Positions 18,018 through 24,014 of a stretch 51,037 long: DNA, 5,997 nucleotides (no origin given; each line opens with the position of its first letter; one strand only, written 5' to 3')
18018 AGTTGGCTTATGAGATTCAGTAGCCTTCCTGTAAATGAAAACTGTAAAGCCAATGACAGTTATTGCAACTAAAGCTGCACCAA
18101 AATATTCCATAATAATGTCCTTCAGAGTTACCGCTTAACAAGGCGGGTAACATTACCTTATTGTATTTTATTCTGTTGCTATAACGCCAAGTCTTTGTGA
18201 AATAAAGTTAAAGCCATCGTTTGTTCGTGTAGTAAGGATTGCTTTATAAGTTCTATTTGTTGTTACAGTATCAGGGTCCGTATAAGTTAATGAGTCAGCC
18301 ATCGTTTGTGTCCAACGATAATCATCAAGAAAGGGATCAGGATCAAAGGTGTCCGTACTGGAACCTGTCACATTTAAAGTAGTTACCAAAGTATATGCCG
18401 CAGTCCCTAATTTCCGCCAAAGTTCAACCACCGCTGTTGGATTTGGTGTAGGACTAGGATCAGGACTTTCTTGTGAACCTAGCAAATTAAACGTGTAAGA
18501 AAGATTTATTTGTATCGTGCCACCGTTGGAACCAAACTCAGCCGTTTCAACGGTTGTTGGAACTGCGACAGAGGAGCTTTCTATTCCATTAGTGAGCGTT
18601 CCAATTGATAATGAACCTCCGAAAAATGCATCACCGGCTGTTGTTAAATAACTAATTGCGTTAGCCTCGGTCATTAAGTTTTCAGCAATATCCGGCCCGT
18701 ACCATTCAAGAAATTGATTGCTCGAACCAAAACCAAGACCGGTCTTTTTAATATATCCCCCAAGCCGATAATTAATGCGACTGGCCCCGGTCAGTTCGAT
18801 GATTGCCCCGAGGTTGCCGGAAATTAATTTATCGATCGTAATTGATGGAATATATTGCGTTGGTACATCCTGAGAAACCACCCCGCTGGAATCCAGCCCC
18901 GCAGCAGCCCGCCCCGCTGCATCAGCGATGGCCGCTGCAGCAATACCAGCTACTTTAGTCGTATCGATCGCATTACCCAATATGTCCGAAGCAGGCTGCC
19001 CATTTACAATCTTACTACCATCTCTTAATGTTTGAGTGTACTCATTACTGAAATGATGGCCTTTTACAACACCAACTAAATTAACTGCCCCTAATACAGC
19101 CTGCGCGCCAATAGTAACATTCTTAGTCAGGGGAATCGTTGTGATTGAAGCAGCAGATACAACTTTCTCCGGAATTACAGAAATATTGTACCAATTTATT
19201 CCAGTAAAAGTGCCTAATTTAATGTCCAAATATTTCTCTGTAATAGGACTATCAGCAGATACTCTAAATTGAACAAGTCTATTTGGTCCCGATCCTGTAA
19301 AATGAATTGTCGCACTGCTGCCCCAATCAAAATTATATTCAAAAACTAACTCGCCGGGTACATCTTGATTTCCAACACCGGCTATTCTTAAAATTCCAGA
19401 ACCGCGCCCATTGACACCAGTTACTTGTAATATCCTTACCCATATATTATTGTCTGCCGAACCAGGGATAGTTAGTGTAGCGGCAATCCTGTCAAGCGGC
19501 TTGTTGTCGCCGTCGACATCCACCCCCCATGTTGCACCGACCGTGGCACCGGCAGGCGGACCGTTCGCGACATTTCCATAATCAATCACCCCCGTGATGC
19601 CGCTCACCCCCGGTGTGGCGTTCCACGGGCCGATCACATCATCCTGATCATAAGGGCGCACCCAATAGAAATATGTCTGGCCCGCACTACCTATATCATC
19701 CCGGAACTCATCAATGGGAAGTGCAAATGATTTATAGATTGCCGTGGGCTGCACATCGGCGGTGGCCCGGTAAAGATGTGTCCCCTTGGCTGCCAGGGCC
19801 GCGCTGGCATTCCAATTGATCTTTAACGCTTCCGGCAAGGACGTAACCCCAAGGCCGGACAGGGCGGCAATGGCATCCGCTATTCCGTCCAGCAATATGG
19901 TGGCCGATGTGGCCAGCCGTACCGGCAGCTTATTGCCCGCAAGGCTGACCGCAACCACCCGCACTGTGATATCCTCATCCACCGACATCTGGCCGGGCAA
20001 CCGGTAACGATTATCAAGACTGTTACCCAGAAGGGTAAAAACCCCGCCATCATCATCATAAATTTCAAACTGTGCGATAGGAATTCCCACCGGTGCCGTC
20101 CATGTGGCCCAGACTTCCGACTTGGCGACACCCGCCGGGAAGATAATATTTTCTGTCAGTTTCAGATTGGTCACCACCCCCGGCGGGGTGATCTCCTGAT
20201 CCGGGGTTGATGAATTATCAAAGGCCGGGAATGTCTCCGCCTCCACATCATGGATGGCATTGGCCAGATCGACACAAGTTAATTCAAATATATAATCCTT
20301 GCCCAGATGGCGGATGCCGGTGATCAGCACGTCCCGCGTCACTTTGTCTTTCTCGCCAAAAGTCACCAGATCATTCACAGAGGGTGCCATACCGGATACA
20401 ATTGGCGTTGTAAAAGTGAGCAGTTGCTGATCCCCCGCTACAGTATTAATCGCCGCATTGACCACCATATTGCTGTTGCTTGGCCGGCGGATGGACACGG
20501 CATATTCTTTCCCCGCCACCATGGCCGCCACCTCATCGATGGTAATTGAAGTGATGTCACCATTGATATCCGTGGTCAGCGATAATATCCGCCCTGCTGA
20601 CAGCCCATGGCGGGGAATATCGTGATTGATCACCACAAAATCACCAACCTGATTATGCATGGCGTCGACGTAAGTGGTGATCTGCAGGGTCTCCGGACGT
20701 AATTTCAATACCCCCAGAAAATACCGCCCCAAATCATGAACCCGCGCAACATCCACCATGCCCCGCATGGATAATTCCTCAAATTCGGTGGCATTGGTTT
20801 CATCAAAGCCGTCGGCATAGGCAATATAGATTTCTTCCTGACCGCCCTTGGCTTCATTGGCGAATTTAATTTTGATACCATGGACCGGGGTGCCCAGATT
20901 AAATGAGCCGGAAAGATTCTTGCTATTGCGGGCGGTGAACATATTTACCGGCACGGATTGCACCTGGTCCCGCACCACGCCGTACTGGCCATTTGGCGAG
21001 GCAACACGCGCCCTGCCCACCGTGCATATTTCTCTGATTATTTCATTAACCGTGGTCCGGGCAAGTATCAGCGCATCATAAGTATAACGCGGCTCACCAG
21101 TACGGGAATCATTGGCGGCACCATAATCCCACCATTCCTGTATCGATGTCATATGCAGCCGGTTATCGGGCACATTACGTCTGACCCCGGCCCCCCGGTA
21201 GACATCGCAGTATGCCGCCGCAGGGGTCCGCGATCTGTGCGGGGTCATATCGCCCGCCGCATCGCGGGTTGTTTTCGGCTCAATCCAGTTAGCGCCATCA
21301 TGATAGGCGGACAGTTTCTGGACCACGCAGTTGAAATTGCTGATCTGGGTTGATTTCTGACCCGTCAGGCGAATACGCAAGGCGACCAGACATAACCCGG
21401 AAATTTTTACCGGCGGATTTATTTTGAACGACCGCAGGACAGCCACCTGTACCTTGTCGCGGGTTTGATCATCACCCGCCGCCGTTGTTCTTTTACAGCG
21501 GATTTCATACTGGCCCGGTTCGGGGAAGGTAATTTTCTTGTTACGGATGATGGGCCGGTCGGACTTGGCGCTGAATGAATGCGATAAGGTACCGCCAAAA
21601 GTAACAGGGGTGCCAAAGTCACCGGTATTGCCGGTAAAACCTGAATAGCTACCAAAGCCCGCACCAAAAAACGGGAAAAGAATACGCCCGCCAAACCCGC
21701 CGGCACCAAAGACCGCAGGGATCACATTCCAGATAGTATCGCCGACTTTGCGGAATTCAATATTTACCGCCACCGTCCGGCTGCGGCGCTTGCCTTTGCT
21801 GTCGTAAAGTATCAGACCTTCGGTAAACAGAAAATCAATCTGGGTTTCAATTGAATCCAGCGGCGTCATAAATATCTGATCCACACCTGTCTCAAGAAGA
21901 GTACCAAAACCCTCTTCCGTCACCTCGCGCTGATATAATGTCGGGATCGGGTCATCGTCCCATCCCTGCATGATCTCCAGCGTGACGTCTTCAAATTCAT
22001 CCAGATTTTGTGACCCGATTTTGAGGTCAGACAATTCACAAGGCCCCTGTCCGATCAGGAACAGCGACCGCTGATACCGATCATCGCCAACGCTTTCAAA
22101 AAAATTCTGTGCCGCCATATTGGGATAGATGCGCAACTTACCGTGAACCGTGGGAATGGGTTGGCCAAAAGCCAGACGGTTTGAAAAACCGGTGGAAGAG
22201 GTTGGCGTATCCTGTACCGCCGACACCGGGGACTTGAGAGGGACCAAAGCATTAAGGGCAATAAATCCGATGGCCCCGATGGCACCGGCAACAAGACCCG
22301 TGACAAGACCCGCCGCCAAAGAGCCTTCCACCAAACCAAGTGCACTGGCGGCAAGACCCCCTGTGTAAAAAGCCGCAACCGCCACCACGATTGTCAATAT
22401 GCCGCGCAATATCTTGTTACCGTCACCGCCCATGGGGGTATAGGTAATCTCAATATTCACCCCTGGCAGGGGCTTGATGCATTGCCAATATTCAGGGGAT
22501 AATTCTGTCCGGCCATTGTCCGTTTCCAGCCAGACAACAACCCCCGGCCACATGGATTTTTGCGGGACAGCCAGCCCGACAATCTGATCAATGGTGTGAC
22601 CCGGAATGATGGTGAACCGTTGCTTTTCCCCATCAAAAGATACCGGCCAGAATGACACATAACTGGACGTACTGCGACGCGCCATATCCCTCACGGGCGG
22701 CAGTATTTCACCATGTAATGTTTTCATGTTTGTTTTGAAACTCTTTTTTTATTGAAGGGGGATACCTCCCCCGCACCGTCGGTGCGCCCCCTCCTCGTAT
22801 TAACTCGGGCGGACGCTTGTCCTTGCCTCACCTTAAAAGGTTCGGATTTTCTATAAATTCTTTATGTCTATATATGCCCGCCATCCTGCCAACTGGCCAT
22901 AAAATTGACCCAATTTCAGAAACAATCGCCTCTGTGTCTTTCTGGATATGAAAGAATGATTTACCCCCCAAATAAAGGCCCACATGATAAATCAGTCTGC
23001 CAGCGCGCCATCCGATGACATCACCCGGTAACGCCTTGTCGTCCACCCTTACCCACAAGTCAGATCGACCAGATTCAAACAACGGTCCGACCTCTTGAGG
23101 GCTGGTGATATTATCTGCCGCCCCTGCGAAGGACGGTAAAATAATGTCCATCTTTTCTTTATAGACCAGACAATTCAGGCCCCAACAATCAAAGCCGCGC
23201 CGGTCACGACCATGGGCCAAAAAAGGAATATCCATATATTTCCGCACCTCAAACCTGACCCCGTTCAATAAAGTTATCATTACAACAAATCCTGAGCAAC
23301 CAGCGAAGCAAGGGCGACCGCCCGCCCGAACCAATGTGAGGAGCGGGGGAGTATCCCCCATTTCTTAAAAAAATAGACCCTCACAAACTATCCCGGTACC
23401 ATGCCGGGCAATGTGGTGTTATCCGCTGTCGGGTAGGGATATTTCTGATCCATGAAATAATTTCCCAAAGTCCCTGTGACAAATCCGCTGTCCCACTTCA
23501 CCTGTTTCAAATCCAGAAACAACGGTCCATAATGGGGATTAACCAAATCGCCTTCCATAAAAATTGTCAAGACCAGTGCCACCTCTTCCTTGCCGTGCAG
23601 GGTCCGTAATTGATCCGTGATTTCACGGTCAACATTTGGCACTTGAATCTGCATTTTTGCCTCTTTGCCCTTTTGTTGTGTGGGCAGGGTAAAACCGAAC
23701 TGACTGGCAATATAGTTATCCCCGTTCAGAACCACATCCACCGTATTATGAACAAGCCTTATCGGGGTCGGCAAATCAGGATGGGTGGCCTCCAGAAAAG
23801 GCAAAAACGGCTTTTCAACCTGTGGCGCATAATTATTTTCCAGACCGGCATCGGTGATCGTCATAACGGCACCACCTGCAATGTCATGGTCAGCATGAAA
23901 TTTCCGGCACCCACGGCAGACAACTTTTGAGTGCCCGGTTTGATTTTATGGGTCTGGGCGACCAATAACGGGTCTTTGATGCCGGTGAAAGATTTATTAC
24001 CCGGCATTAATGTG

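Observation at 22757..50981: Nine copies of a modular, covarying multi-hairpin element with tandem G.A mismatches scattered through the prophage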

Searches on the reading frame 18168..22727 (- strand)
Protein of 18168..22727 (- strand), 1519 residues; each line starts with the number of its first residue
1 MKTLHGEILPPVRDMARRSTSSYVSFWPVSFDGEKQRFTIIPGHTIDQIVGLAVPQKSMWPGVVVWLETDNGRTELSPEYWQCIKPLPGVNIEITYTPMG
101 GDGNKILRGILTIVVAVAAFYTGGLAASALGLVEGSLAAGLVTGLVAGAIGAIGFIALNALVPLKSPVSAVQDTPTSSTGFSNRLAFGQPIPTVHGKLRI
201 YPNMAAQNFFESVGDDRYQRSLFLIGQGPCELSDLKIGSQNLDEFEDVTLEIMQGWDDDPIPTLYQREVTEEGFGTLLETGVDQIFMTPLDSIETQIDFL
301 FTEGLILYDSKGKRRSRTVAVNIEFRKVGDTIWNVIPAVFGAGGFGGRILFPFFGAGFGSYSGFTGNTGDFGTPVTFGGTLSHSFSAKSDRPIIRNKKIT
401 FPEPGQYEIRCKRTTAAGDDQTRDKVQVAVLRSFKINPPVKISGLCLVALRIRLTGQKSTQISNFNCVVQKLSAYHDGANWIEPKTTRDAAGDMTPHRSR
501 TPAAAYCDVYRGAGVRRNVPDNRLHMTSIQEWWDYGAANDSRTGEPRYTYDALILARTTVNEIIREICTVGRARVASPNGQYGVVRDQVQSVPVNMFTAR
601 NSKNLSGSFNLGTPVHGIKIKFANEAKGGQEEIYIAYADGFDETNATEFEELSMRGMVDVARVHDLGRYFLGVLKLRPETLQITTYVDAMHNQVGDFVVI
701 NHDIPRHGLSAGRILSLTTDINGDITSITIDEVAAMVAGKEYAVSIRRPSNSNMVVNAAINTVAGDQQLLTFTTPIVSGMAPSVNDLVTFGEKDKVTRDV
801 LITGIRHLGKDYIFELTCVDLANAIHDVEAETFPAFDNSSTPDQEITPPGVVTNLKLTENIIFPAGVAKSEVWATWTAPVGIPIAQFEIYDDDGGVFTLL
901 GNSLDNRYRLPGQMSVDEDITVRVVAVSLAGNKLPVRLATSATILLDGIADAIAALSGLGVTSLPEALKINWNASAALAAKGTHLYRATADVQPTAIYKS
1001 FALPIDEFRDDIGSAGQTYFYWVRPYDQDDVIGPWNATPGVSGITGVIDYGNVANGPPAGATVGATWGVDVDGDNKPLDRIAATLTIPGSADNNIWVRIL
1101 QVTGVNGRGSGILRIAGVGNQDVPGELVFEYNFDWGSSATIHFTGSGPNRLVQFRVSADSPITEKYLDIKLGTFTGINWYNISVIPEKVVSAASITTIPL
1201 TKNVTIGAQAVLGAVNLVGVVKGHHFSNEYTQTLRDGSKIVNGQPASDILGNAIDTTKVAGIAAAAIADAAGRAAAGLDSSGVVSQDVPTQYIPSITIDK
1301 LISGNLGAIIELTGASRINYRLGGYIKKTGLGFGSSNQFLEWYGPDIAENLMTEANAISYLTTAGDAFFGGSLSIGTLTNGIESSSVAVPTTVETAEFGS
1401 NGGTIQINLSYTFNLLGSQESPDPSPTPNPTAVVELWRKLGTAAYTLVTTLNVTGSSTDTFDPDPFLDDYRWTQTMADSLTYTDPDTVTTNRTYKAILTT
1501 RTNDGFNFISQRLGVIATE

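Call 10: search_protein_families(library=pfam, proteins=[window:18168-22727:-])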
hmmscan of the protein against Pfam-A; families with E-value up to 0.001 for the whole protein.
window:18168-22727:- (1519 aa): 1 family
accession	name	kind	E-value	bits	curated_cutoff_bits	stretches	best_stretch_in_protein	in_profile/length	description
PF24801.1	FNIII-A_GpJ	-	3.4e-09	37.4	27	1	294-433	28-122/126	Tip attachment protein J,FNIII-A domain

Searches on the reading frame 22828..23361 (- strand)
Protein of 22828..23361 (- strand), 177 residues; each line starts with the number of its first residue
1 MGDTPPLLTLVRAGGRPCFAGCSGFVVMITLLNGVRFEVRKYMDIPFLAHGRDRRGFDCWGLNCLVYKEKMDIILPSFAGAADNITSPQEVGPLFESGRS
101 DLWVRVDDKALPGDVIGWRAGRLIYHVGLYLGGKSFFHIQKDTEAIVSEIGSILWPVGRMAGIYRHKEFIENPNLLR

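Call 10: search_protein_families(library=pfam, proteins=[window:22828-23361:-])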
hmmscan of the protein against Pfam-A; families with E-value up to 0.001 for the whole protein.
window:22828-23361:- (177 aa): 1 family
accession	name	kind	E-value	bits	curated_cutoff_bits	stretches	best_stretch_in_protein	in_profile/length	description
PF00877.26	NLPC_P60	-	1.8e-13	50.8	23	1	46-150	3-91/105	NlpC/P60 family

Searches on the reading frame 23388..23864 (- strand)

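Call 10: search_protein_families(library=pfam, proteins=[window:23388-23864:-])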
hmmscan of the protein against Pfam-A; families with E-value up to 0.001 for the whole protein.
window:23388-23864:- (158 aa): 1 family
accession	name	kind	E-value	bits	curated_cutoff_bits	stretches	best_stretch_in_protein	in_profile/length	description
PF08875.16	DUF1833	-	1.2e-15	57.8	21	1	9-138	4-140/150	Domain of unknown function (DUF1833)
